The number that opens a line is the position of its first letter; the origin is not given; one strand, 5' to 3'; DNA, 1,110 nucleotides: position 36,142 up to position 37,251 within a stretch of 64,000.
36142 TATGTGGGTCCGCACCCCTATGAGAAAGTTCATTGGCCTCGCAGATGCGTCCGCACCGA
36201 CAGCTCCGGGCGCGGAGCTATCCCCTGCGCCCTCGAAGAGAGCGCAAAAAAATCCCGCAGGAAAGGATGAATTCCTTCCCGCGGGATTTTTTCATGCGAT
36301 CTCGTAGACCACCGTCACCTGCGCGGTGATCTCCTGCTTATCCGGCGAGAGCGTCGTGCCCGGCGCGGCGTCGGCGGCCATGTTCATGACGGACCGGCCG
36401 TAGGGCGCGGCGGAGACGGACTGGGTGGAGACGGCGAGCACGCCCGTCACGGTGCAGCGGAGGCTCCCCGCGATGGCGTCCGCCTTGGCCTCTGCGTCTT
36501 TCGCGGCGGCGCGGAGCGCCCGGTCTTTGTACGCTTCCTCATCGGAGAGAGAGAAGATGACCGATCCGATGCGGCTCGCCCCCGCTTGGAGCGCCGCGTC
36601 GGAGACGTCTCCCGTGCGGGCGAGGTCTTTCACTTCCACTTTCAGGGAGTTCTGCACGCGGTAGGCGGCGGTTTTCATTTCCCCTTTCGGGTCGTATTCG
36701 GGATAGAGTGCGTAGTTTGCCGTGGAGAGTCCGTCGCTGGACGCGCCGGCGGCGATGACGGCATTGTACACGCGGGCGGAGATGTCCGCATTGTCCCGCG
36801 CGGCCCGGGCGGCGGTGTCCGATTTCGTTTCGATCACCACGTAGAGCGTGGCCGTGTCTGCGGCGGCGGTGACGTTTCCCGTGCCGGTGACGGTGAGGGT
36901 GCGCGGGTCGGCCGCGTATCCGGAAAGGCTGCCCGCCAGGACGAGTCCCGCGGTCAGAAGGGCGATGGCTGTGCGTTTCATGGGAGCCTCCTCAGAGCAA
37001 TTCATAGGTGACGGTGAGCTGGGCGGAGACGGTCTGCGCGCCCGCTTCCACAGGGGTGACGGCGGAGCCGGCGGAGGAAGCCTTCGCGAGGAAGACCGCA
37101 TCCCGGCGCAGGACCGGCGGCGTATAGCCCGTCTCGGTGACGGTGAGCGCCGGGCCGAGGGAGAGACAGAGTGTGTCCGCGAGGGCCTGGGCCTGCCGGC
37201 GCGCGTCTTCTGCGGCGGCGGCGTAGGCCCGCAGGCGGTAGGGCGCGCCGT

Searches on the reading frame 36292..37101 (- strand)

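Call 24: search_protein_families(library=pfam, proteins=[window:36292-37101:-], max_evalue=0.0001)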
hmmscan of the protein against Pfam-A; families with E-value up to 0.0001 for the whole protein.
window:36292-37101:- (269 aa): 1 family
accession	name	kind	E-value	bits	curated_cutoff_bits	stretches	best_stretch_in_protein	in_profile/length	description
PF04402.19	SIMPL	-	2.2e-45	155.9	25.2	1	69-266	1-205/205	Protein of unknown function (DUF541)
